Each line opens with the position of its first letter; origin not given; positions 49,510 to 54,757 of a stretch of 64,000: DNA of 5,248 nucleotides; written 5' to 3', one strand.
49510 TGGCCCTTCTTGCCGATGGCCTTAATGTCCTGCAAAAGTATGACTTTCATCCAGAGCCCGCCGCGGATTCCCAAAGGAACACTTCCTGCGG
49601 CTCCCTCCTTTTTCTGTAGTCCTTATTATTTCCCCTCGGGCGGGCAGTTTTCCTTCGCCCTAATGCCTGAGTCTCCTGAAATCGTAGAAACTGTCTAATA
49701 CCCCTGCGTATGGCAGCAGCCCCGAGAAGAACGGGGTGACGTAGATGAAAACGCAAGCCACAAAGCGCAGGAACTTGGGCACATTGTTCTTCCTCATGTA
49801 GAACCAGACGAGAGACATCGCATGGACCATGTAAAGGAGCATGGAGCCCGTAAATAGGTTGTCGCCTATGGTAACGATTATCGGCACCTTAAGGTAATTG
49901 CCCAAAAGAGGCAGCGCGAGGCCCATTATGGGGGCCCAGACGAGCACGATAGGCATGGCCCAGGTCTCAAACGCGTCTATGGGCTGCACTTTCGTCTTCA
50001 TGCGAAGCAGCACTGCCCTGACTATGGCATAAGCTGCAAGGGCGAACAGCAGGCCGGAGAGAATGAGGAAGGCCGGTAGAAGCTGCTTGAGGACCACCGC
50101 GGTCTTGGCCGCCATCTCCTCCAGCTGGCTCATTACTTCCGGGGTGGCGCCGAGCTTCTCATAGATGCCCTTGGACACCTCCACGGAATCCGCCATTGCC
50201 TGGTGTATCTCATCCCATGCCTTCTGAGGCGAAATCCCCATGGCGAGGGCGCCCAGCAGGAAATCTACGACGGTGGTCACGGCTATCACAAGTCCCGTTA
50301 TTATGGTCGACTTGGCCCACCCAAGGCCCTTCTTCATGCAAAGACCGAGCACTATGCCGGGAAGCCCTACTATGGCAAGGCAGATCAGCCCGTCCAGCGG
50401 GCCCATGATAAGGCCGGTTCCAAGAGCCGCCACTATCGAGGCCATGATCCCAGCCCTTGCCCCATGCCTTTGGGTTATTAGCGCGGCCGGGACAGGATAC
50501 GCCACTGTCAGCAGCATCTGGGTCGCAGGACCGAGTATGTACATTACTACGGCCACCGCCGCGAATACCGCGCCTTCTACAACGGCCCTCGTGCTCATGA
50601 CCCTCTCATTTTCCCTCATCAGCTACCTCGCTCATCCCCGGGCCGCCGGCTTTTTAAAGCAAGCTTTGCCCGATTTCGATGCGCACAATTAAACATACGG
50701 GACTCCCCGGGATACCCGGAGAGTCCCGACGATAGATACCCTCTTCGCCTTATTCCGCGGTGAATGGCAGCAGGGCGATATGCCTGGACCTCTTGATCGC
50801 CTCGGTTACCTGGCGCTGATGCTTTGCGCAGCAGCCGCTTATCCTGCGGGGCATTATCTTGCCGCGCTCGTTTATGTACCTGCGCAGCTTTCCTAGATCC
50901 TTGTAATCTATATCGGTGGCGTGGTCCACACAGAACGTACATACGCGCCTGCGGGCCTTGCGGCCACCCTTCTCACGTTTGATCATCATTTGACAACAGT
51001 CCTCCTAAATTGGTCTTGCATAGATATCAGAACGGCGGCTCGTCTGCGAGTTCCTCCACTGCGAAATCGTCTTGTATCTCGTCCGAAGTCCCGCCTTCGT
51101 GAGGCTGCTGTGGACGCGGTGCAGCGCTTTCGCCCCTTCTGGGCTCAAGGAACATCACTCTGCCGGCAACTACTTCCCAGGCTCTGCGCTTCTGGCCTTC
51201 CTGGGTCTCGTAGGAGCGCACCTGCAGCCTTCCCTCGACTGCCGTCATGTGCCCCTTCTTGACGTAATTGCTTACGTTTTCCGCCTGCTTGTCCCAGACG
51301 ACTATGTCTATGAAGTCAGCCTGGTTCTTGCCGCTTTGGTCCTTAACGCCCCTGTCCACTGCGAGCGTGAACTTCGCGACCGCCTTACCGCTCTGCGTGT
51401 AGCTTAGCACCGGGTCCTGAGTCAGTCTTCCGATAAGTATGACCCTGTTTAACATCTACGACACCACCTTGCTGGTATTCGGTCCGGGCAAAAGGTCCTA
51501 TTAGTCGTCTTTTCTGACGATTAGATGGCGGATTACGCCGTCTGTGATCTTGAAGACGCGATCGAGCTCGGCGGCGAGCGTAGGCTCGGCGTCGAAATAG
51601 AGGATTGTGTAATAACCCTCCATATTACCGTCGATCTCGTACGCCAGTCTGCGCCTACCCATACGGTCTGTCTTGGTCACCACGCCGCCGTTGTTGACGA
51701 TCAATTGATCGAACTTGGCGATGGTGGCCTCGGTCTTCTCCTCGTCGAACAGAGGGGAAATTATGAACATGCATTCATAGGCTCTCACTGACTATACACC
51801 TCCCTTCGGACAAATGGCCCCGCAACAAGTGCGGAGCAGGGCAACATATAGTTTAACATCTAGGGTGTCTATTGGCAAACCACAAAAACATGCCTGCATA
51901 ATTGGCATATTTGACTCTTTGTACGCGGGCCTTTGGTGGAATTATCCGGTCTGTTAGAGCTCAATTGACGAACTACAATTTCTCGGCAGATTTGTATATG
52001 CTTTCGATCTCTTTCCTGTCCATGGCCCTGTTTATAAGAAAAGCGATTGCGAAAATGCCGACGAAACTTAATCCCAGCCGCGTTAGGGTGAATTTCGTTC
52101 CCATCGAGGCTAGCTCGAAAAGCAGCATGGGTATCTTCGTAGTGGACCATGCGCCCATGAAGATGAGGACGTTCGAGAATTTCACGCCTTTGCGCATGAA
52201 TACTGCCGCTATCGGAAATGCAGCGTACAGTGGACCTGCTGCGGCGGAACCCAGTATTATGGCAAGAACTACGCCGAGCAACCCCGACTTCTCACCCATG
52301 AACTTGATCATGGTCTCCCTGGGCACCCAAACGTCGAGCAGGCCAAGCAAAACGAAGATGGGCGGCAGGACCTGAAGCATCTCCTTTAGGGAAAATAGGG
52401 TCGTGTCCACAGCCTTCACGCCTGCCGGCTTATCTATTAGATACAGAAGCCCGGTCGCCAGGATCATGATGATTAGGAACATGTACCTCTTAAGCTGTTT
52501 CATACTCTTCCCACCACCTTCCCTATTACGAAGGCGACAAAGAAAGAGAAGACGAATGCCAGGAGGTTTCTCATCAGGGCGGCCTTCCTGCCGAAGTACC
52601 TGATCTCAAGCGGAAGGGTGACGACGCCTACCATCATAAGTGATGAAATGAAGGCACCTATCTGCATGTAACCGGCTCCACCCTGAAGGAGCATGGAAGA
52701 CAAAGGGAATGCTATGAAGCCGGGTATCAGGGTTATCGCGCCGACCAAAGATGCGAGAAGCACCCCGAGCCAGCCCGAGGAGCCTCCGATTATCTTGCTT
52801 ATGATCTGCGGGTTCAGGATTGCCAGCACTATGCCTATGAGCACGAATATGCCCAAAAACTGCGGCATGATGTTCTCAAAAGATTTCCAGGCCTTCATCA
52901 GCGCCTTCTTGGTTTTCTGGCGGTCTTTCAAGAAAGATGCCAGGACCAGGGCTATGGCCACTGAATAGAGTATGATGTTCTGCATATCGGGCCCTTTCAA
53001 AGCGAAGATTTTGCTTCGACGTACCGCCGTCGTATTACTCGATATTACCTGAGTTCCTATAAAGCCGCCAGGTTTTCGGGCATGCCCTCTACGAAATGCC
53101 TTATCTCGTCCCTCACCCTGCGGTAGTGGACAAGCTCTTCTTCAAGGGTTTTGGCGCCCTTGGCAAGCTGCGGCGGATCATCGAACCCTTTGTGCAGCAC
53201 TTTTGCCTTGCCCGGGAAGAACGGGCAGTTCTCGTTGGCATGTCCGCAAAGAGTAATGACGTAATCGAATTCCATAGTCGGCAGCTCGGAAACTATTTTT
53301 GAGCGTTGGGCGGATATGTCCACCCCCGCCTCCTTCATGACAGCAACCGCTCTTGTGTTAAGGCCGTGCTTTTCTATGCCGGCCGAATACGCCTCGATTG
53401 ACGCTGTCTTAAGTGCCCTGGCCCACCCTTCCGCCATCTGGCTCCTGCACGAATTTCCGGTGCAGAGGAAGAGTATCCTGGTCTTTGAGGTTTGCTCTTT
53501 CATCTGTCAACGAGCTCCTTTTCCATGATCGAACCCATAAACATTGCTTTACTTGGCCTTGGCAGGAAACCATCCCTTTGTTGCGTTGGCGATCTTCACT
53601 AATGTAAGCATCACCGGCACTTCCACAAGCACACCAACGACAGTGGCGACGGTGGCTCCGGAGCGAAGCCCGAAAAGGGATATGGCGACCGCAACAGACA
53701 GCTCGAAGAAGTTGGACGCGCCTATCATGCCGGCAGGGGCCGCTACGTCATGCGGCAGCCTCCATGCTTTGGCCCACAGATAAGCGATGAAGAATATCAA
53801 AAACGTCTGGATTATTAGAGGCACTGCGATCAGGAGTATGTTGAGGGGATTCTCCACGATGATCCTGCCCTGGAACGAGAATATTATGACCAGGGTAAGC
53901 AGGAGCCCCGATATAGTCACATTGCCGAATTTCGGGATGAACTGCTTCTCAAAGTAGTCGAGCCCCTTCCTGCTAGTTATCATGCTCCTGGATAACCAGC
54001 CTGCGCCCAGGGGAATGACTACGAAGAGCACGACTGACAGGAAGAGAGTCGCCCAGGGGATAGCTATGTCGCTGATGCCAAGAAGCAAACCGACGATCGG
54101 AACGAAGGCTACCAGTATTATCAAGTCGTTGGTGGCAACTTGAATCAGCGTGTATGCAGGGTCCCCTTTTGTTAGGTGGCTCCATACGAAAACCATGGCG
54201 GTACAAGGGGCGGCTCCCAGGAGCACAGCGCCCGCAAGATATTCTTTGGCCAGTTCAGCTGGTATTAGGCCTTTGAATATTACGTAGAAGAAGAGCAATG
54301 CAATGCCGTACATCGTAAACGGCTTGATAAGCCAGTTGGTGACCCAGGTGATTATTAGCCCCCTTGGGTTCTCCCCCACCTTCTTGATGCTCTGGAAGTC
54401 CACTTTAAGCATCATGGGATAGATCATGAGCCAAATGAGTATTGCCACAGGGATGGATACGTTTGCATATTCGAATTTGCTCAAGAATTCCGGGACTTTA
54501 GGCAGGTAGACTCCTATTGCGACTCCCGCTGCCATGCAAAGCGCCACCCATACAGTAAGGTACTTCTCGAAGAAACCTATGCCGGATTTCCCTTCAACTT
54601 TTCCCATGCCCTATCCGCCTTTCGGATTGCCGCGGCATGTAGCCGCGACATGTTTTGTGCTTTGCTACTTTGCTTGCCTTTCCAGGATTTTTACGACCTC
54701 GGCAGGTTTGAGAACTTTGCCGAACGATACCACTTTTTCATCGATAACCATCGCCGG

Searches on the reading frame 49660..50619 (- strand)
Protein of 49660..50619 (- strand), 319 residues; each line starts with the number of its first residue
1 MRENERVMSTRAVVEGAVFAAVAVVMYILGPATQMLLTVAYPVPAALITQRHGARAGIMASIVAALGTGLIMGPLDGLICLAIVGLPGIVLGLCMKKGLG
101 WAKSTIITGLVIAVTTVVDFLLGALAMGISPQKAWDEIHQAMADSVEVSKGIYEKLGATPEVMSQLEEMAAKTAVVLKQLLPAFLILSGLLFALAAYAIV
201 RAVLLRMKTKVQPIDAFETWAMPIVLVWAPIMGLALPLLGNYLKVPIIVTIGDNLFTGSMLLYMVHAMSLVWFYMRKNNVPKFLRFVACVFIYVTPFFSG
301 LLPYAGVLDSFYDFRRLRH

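Call 117: search_protein_families(library=pfam, max_evalue=0.00001, proteins=[window:49660-50619:-])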
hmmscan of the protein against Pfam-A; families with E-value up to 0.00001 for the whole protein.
window:49660-50619:- (319 aa): 1 family
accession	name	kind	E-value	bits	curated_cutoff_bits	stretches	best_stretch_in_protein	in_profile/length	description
PF09991.14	DUF2232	-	2.1e-46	158.9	27.8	1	19-310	2-290/290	Predicted membrane protein (DUF2232)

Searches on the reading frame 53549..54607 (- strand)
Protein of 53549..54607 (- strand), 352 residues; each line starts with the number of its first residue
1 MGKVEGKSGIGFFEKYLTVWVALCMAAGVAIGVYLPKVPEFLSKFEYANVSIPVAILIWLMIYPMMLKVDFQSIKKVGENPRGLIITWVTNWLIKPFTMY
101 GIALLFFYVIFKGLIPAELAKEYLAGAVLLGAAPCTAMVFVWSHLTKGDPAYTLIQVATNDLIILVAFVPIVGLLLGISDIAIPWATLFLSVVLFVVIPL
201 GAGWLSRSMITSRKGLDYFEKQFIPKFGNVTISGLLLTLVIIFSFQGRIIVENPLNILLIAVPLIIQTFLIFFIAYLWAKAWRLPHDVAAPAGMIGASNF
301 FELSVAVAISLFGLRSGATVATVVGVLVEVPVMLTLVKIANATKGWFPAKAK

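Call 117: search_protein_families(library=pfam, max_evalue=0.00001, proteins=[window:53549-54607:-])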
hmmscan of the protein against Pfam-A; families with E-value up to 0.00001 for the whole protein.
window:53549-54607:- (352 aa): 1 family
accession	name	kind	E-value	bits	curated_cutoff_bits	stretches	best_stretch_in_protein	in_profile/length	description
PF01758.21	SBF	-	6.4e-39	134.1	24.3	1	55-252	1-190/191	Sodium Bile acid symporter family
